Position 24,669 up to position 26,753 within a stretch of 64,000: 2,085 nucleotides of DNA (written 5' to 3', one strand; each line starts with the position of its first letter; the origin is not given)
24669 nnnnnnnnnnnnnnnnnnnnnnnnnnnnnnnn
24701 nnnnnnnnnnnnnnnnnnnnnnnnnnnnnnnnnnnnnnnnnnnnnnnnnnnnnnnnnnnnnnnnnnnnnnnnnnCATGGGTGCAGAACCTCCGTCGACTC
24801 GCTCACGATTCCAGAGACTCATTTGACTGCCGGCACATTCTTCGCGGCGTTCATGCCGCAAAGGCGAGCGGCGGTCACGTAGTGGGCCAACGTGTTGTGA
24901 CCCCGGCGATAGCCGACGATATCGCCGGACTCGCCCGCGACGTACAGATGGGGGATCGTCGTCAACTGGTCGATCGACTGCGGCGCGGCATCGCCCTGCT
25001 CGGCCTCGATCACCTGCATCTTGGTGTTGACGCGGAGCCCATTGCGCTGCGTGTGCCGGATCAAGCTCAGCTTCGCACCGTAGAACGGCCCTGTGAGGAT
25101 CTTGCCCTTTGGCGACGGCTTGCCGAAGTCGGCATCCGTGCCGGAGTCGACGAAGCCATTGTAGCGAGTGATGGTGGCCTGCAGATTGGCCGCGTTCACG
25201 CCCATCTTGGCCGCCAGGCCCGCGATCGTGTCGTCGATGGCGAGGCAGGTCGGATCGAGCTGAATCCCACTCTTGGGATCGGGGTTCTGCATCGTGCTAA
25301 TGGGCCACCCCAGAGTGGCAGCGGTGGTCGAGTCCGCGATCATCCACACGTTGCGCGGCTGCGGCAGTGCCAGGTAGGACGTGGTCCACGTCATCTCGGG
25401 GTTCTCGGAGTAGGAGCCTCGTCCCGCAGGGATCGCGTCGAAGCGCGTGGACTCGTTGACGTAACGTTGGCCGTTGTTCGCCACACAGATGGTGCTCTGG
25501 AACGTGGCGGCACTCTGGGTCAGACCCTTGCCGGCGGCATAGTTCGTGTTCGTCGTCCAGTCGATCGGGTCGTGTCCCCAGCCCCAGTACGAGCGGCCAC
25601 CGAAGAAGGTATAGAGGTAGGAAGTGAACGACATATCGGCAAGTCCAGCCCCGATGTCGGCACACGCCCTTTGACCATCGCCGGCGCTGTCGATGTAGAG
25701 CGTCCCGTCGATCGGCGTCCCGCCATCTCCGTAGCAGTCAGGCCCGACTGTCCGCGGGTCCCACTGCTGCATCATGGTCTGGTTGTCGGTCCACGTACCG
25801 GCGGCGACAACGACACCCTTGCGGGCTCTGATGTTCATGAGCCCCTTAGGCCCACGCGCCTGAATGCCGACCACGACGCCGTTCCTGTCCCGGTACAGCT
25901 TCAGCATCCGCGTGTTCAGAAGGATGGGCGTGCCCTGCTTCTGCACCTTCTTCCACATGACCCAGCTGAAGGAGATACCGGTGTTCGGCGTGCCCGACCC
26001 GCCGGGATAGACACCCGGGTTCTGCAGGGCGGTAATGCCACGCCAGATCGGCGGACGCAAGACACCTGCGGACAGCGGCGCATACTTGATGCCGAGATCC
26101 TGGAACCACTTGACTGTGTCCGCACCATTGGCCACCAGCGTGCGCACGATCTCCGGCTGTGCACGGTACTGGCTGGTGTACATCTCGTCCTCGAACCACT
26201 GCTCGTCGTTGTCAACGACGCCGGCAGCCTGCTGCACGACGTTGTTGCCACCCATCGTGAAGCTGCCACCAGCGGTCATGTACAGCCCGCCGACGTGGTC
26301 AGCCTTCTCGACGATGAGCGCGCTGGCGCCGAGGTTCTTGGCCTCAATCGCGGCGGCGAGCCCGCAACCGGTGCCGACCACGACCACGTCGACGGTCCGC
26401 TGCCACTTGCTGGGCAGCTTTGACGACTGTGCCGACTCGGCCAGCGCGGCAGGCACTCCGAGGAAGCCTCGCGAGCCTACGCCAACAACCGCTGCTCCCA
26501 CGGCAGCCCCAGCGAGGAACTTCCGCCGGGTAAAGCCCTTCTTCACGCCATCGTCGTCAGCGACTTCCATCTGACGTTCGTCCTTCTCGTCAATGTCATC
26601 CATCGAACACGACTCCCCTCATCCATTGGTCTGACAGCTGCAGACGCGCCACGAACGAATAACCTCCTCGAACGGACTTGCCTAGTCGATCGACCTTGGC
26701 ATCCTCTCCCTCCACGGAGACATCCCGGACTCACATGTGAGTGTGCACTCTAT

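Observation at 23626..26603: Split flavocytochrome-like pair: Tat-exported FRD/SDH-type flavoprotein plus secreted CXXCH Ig-repeat protein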

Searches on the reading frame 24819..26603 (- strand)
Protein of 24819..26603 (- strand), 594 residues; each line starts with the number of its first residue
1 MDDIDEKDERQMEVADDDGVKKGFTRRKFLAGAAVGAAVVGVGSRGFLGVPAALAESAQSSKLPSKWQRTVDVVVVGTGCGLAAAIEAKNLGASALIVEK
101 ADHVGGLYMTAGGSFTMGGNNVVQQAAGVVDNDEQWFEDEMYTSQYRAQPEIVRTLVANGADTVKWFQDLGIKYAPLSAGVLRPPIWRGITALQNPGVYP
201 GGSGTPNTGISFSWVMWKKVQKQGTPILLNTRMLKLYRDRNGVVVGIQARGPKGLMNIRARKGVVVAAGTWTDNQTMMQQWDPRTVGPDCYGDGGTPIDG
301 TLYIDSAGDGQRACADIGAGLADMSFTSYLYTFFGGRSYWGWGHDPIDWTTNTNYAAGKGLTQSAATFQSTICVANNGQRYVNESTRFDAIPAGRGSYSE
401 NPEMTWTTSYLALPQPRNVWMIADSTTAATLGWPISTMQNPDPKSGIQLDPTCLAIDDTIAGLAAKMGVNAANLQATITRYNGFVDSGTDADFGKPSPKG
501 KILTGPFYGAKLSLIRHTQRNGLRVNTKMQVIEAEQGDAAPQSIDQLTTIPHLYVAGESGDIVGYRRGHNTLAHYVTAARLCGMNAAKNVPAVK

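Call 3: search_protein_families(library=pfam, proteins=[window:24819-26603:-], max_evalue=0.01)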
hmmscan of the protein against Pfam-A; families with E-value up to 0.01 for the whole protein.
window:24819-26603:- (594 aa): 6 families
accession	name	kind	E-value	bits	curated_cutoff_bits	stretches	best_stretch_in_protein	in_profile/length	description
PF00890.30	FAD_binding_2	-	2.2e-33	116.5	20.4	2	72-288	1-225/414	FAD binding domain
PF12831.13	FAD_oxidored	-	2.3e-08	34.2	27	1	72-126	1-56/416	FAD dependent oxidoreductase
PF01266.30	DAO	-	5.4e-06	26.6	27.9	1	72-277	1-210/353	FAD dependent oxidoreductase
PF03486.20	HI0933_like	-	3.3e-05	23.9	50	1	72-175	2-94/244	HI0933-like protein Rossmann domain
PF10399.14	UCR_Fe-S_N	-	0.002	18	24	1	22-43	7-28/41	Ubiquitinol-cytochrome C reductase Fe-S subunit TAT signal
PF13450.12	NAD_binding_8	-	0.0052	17.5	21.9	0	75-108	1-35/68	NAD(P)-binding Rossmann-like domain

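Call 4: search_protein_families(library=ncbifam, proteins=[window:24819-26603:-], max_evalue=0.01)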
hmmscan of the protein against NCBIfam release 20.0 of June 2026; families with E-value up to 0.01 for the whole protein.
window:24819-26603:- (594 aa): 38 families (the best 25 are shown)
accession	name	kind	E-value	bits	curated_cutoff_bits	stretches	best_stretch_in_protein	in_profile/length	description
TIGR01813.1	flavo_cyto_c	subfamily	2.3e-50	171.7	285.45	1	72-571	1-431/444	flavocytochrome c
NF053717.1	VnlPnlRedVprA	equivalog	1.4e-38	133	600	1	68-536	4-433/481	vinyl phenol reductase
NF009478.0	PRK12844.1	equivalog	4.4e-38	130.9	789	2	211-495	211-449/559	3-ketosteroid-delta-1-dehydrogenase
NF005064.0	PRK06481.1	equivalog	1.5e-33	116.3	542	2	57-308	48-287/506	flavocytochrome c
NF005882.1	PRK07843.1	equivalog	6.8e-30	104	788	2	216-495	208-448/547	3-oxosteroid 1-dehydrogenase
NF005510.0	PRK07121.1-3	subfamily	5.8e-29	101.2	481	1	65-308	17-279/492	FAD-binding protein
NF005511.0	PRK07121.1-4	equivalog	5.5e-28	97.7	466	2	63-175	13-125/553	FAD-binding protein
NF004789.0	PRK06134.1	subfamily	1e-27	96.9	747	3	62-168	4-110/581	FAD-dependent oxidoreductase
NF009473.0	PRK12835.1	subfamily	1.4e-27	96.4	837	3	65-166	6-107/585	FAD-binding protein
NF005509.0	PRK07121.1-2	subfamily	2.1e-27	95.9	630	3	32-177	3-151/527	FAD-binding protein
NF009477.0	PRK12843.1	equivalog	3.9e-26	91.6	758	3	371-496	359-470/578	FAD-dependent oxidoreductase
NF009474.0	PRK12837.1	equivalog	1.1e-25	90.4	675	3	362-536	293-466/513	FAD-binding protein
NF009476.0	PRK12839.1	equivalog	6.2e-25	87.4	940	2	216-496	220-466/572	FAD-dependent oxidoreductase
NF005512.0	PRK07121.1-5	subfamily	2.3e-24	85.8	812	3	65-135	16-87/489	FAD-binding protein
NF009479.0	PRK12845.1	equivalog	1e-23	83.5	793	2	67-132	15-79/566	3-ketosteroid-delta-1-dehydrogenase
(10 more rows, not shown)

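Call 10: find_homologous_proteins(query=window:24819-26603:-)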
Query window:24819-26603:- (594 aa): 313 proteins with E <= 0.001 among 8000 candidates; the best 120 are listed.
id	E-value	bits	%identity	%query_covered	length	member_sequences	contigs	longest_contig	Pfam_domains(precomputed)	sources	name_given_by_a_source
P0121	0.0e+0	1354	99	100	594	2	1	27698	PF01266.31,PF00890.31,PF12831.14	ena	-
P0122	0.0e+0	1082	79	100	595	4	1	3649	PF01266.31,PF00890.31,PF12831.14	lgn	-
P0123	0.0e+0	1015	76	100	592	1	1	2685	PF01266.31,PF01593.31,PF00890.31,PF12831.14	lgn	-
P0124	3.8e-285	965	71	100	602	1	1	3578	PF01266.31,PF00890.31,PF07992.21,PF03486.21,PF12831.14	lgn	-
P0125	4.3e-279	945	71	100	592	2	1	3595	PF01266.31,PF00890.31,PF03486.21,PF12831.14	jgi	jgi:hypothetical protein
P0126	1.4e-272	924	67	100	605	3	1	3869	PF01266.31,PF00890.31,PF12831.14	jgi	jgi:hypothetical protein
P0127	4.1e-272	922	69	100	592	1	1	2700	PF01266.31,PF00890.31,PF10399.15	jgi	jgi:hypothetical protein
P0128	2.6e-271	920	69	100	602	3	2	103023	PF01266.31,PF00890.31,PF12831.14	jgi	jgi:hypothetical protein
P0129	3.3e-262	890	67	100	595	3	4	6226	PF01266.31,PF00890.31,PF12831.14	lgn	-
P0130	1.8e-254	864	65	98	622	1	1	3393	PF01266.31,PF00890.31,PF03486.21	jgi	jgi:succinate dehydrogenase/fumarate reductase flavoprotein subunit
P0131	6.1e-233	793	61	99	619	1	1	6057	PF01266.31,PF00890.31,PF03486.21,PF12831.14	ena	-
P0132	8.7e-233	792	62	100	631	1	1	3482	PF01266.31,PF00890.31,PF03486.21,PF12831.14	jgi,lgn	jgi:hypothetical protein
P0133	3.1e-227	774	60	96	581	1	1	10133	PF01266.31,PF00890.31,PF07992.21,PF03486.21,PF12831.14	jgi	jgi:succinate dehydrogenase/fumarate reductase flavoprotein subunit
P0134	2.3e-225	768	61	91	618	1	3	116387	PF01266.31,PF00890.31,PF03486.21,PF12831.14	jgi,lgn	jgi:succinate dehydrogenase/fumarate reductase flavoprotein subunit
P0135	3.1e-223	761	62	91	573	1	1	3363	PF01266.31,PF10518.15,PF00890.31,PF07992.21,PF03486.21,PF12831.14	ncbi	-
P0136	4.4e-223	760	62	92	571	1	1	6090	PF01266.31,PF10518.15,PF00890.31,PF07992.21,PF03486.21,PF12831.14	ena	-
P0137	1.0e-220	753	61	91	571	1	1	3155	PF01266.31,PF00890.31,PF03486.21,PF12831.14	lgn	-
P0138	1.1e-219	749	59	95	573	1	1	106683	PF01266.31,PF00890.31,PF07992.21,PF03486.21,PF12831.14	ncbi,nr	ncbi:MAG: FAD-dependent oxidoreductase [Chloroflexi bacterium]|nr:FAD-dependent oxidoreductase [Chlo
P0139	1.5e-217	742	59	96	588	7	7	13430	PF01266.31,PF00890.31,PF07992.21,PF03486.21,PF12831.14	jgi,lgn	-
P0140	2.0e-217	742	59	96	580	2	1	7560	PF01266.31,PF00890.31,PF03486.21,PF12831.14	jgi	-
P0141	6.2e-217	740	61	89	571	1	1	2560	PF01266.31,PF00890.31,PF07992.21,PF03486.21,PF12831.14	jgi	jgi:succinate dehydrogenase/fumarate reductase flavoprotein subunit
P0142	1.5e-216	739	58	95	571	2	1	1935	PF01266.31,PF00890.31,PF03486.21,PF12831.14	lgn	-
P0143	1.7e-212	725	60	89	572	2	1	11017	PF01266.31,PF00890.31,PF03486.21,PF12831.14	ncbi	-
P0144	3.1e-212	725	61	90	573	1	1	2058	PF01266.31,PF00890.31,PF03486.21,PF12831.14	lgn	-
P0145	1.5e-208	712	59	87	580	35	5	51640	PF01266.31,PF00890.31,PF03486.21,PF12831.14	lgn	-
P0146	2.0e-208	712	73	69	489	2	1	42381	PF00890.31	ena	-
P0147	1.3e-206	706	58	90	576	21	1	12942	PF01266.31,PF00890.31,PF12831.14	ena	-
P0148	2.1e-206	705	58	91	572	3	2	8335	PF01266.31,PF00890.31,PF03486.21,PF12831.14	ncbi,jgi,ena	-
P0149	4.0e-205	701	57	95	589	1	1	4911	PF01266.31,PF00890.31,PF03486.21,PF12831.14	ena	-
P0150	2.9e-204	698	57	93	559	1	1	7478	PF01266.31,PF00890.31,PF12831.14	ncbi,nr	ncbi:MAG: FAD-dependent oxidoreductase [Acidobacteria bacterium]|nr:FAD-dependent oxidoreductase [Ac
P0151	1.4e-203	696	58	92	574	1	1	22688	PF01266.31,PF00890.31,PF12831.14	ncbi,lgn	-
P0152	2.2e-203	695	59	89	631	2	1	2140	PF01266.31,PF00890.31,PF03486.21,PF12831.14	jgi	jgi:succinate dehydrogenase/fumarate reductase flavoprotein subunit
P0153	1.1e-202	693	58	89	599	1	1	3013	PF01266.31,PF00890.31,PF07992.21,PF03486.21,PF12831.14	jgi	jgi:succinate dehydrogenase/fumarate reductase flavoprotein subunit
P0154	1.4e-202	693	54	97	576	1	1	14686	PF01266.31,PF00890.31,PF12831.14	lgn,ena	-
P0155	6.3e-202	690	56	96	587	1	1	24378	PF01266.31,PF00890.31,PF03486.21,PF12831.14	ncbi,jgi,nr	ncbi:MAG: FAD-dependent oxidoreductase [Coriobacteriaceae bacterium]|jgi:succinate dehydrogenase/fum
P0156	7.5e-202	690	56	90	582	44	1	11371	PF01266.31,PF00890.31,PF03486.21,PF12831.14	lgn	-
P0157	8.2e-202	690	57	87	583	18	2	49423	PF01266.31,PF00890.31,PF07992.21,PF00070.34,PF03486.21,PF12831.14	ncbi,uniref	ncbi:MAG: FAD-dependent oxidoreductase [Gordonibacter sp.]|uniref:FAD-dependent oxidoreductase n=1 T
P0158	4.1e-200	684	56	87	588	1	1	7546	PF01266.31,PF00890.31,PF12831.14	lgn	-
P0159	1.2e-199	683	68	74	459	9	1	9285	PF01266.31,PF00890.31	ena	-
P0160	8.6e-199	680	56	94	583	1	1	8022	PF01266.31,PF00890.31,PF12831.14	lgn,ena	-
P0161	1.0e-197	677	55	87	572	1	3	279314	PF01266.31,PF00890.31,PF12831.14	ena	-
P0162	1.6e-197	676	55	95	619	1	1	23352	PF01266.31,PF00890.31,PF12831.14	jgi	jgi:succinate dehydrogenase/fumarate reductase flavoprotein subunit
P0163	5.7e-197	674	58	89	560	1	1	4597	PF01266.31,PF00890.31,PF03486.21,PF12831.14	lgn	-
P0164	4.0e-194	665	55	95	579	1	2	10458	PF01266.31,PF10518.15,PF00890.31,PF03486.21,PF12831.14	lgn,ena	-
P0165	2.8e-193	662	54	90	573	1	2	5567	PF01266.31,PF13450.13,PF00890.31,PF07992.21,PF03486.21,PF12831.14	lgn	-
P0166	6.8e-193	661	54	95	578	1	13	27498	PF01266.31,PF13450.13,PF00890.31,PF03486.21,PF12831.14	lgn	-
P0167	1.6e-192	659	56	89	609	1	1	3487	PF00890.31,PF12831.14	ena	-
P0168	9.2e-192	657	61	80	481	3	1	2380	PF00890.31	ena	-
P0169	2.3e-190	652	53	91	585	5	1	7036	PF01266.31,PF00890.31,PF12831.14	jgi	jgi:succinate dehydrogenase/fumarate reductase flavoprotein subunit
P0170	3.1e-189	649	51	95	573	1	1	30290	PF01266.31,PF00890.31,PF03486.21,PF12831.14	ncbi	-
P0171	1.6e-188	646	55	88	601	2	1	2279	PF01266.31,PF13450.13,PF00890.31,PF12831.14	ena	-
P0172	4.8e-183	628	59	80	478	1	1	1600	PF00890.31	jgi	jgi:succinate dehydrogenase/fumarate reductase flavoprotein subunit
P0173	2.6e-182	626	51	96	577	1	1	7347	PF01266.31,PF10518.15,PF13450.13,PF00890.31,PF00070.34,PF12831.14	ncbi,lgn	-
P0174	4.7e-181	622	52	95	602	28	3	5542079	PF01266.31,PF00890.31,PF03486.21,PF12831.14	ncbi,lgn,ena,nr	ncbi:secreted protein [Desulfitobacterium sp. LBE]|nr:FAD-dependent oxidoreductase [Desulfitobacteri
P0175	7.7e-181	621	53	96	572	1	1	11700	PF01266.31,PF00890.31,PF03486.21,PF12831.14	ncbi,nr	ncbi:MAG: FAD-dependent oxidoreductase [Acidobacteria bacterium]|nr:FAD-dependent oxidoreductase [Ac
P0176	2.9e-178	612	53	88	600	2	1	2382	PF00890.31,PF12831.14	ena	-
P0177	6.1e-178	611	49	99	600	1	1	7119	PF01266.31,PF00890.31,PF07992.21,PF12831.14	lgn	-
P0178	3.1e-177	609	52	89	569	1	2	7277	PF01266.31,PF00890.31,PF03486.21,PF12831.14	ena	-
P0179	1.1e-173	597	51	96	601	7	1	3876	PF01266.31,PF00890.31,PF03486.21,PF12831.14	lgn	-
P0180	1.2e-173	597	50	96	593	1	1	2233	PF01266.31,PF00890.31,PF12831.14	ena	-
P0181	1.2e-172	594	48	99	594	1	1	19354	PF01266.31,PF00890.31,PF12831.14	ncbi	-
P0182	2.0e-172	593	49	84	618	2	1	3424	PF01266.31,PF00890.31,PF12831.14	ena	-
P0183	3.1e-171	589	50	88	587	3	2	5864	PF01266.31,PF00890.31,PF12831.14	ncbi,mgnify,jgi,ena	mgnify:CR=1 FL=1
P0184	5.3e-171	588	50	95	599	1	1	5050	PF01266.31,PF00890.31,PF12831.14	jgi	jgi:succinate dehydrogenase/fumarate reductase flavoprotein subunit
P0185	6.4e-170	585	49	96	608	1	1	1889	PF01266.31,PF00890.31,PF07992.21,PF00070.34,PF12831.14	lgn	-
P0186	1.1e-169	584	49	95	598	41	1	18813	PF01266.31,PF00890.31,PF03486.21,PF12831.14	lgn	-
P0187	4.0e-169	582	48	96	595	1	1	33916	PF01266.31,PF10518.15,PF00890.31,PF07992.21,PF12831.14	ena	-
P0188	6.4e-169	581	48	95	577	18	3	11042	PF01266.31,PF00890.31,PF03486.21,PF12831.14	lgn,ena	-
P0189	1.6e-166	574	50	96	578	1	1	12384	PF01946.24,PF01266.31,PF13450.13,PF00890.31,PF07992.21,PF12831.14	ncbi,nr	ncbi:MAG: FAD-binding protein [Acidobacteria bacterium]|nr:FAD-binding protein [Acidobacteriota bact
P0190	5.9e-166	572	67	62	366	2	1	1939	PF00890.31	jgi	jgi:hypothetical protein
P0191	2.5e-165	570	48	96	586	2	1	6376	PF01266.31,PF00890.31,PF12831.14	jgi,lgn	jgi:succinate dehydrogenase/fumarate reductase flavoprotein subunit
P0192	4.5e-165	569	47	95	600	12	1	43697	PF01266.31,PF00890.31,PF03486.21,PF12831.14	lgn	-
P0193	5.2e-165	569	49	96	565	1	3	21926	PF01266.31,PF00890.31,PF07992.21,PF12831.14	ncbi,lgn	-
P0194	2.1e-164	567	48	95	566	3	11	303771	PF01266.31,PF00890.31,PF03486.21,PF12831.14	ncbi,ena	-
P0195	6.7e-164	565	51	88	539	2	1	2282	PF00890.31,PF12831.14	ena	-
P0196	1.8e-163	564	49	89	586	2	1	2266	PF01266.31,PF00890.31,PF12831.14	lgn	-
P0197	5.4e-162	559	56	76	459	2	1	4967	PF00890.31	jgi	jgi:succinate dehydrogenase/fumarate reductase flavoprotein subunit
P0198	8.5e-162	558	48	91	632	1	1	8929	PF01266.31,PF00890.31,PF07992.21,PF03486.21,PF12831.14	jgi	jgi:succinate dehydrogenase/fumarate reductase flavoprotein subunit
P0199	6.2e-160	552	49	90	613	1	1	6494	PF00890.31,PF03486.21,PF12831.14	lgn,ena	-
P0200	6.8e-160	552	47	96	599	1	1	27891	PF00890.31,PF12831.14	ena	-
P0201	7.7e-160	551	56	80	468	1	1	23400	PF00890.31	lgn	-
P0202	8.1e-160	551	49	89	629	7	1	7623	PF01266.31,PF00890.31,PF07992.21,PF03486.21,PF12831.14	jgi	jgi:succinate dehydrogenase/fumarate reductase flavoprotein subunit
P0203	1.2e-159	551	49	89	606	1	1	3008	PF00890.31,PF12831.14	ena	-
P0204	7.2e-159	548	49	95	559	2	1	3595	PF01266.31,PF00890.31,PF03486.21,PF12831.14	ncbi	-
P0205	2.7e-158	546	47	96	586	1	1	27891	PF01266.31,PF00890.31,PF03486.21,PF12831.14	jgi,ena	-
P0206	3.2e-156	540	49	89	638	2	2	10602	PF01266.31,PF00890.31,PF03486.21,PF12831.14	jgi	jgi:succinate dehydrogenase/fumarate reductase flavoprotein subunit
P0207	5.3e-156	539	46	89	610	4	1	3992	PF01266.31,PF00890.31,PF03486.21,PF12831.14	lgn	-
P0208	3.7e-155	536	47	96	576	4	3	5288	PF01266.31,PF00890.31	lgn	-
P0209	2.6e-154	533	57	76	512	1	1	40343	PF00890.31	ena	-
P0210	2.2e-152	527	45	96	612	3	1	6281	PF01266.31,PF00890.31,PF12831.14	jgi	jgi:succinate dehydrogenase/fumarate reductase flavoprotein subunit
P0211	1.8e-126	441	42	97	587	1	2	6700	PF01266.31,PF01593.31,PF13450.13,PF00890.31,PF07992.21,PF03486.21,PF01134.29,PF12831.14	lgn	-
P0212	1.2e-123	432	67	47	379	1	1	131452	PF01266.31,PF00890.31,PF07992.21,PF12831.14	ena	-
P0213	1.6e-120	422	41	90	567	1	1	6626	PF01266.31,PF00890.31,PF03486.21,PF12831.14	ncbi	-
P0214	9.3e-117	409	41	96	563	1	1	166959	PF01946.24,PF01266.31,PF13450.13,PF00890.31,PF03486.21,PF12831.14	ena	-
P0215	3.4e-94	335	37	89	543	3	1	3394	PF01266.31,PF00890.31,PF07992.21,PF00070.34,PF03486.21,PF12831.14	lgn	-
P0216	1.3e-91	326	53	48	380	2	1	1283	PF01266.31,PF00890.31,PF12831.14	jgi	jgi:succinate dehydrogenase/fumarate reductase flavoprotein subunit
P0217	1.1e-75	274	31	96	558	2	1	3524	PF01266.31,PF13450.13,PF00890.31,PF07992.21,PF03486.21,PF01494.26,PF12831.14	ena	-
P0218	1.6e-65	240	33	98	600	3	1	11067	PF01266.31,PF13450.13,PF00890.31,PF07992.21,PF03486.21,PF12831.14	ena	-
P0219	1.6e-40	157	30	96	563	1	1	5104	PF01266.31,PF13450.13,PF00890.31,PF07992.21,PF03486.21,PF12831.14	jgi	jgi:ribulose 1,5-bisphosphate synthetase/thiazole synthase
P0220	7.7e-40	155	29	96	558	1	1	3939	PF01266.31,PF13450.13,PF00890.31,PF07992.21,PF03486.21,PF12831.14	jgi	jgi:hypothetical protein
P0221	4.9e-39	153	29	88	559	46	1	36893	PF01266.31,PF13450.13,PF00890.31,PF07992.21,PF03486.21,PF12831.14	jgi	jgi:FAD binding domain-containing protein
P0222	6.3e-39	152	29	90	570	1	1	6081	PF01266.31,PF13450.13,PF00890.31,PF07992.21,PF03486.21,PF12831.14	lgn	-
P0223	7.1e-39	152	29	96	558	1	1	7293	PF01266.31,PF13450.13,PF00890.31,PF07992.21,PF03486.21,PF12831.14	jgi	-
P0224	1.1e-38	151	29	96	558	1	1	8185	PF01266.31,PF13450.13,PF00890.31,PF07992.21,PF03486.21,PF12831.14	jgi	-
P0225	1.5e-38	151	30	90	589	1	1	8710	PF01266.31,PF13450.13,PF00890.31,PF07992.21,PF03486.21,PF12831.14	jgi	-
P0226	3.6e-38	150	30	88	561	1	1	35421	PF01266.31,PF13450.13,PF00890.31,PF07992.21,PF03486.21,PF12831.14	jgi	jgi:hypothetical protein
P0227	4.2e-38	149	29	85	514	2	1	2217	PF01266.31,PF13450.13,PF00890.31,PF07992.21,PF03486.21,PF12831.14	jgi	jgi:succinate dehydrogenase/fumarate reductase flavoprotein subunit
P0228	1.5e-36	144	30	88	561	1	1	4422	PF01266.31,PF13450.13,PF00890.31,PF07992.21,PF03486.21,PF12831.14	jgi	jgi:urocanate reductase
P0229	2.7e-36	143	28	85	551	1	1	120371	PF01266.31,PF00890.31,PF07992.21,PF03486.21,PF12831.14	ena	-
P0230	2.1e-35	141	28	96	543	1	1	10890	PF01266.31,PF13450.13,PF00890.31,PF07992.21,PF03486.21,PF12831.14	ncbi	-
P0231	2.5e-35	140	28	91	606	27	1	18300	PF01946.24,PF01266.31,PF13450.13,PF00890.31,PF04205.20,PF07992.21,PF13738.13,PF03486.21,PF12831.14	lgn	-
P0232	2.9e-35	140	29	83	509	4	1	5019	PF01266.31,PF13450.13,PF00890.31,PF07992.21,PF03486.21,PF12831.14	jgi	jgi:succinate dehydrogenase/fumarate reductase flavoprotein subunit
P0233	2.9e-35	140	29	88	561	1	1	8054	PF01266.31,PF13450.13,PF00890.31,PF07992.21,PF03486.21,PF12831.14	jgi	jgi:urocanate reductase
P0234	3.8e-35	140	29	96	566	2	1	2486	PF01266.31,PF13450.13,PF00890.31,PF07992.21,PF03486.21,PF12831.14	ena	-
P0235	8.9e-33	132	28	96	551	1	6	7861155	PF01266.31,PF00890.31,PF03486.21,PF12831.14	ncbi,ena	-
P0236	3.9e-32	130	29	90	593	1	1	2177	PF01266.31,PF01593.31,PF00890.31,PF07992.21,PF03486.21,PF12831.14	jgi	jgi:succinate dehydrogenase/fumarate reductase flavoprotein subunit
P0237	2.3e-29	121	26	88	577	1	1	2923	PF01266.31,PF01593.31,PF00890.31,PF07992.21,PF03486.21,PF12831.14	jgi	jgi:succinate dehydrogenase/fumarate reductase flavoprotein subunit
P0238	4.7e-29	120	33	46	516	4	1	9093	PF01266.31,PF00890.31,PF07992.21,PF03486.21,PF12831.14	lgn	-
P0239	1.9e-28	118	31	46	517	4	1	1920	PF01266.31,PF13450.13,PF00890.31,PF07992.21,PF03486.21,PF12831.14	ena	-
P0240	3.2e-28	117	27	91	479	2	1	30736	PF01266.31,PF13450.13,PF00890.31,PF07992.21,PF00070.34,PF13738.13,PF03486.21,PF01494.26,PF12831.14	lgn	-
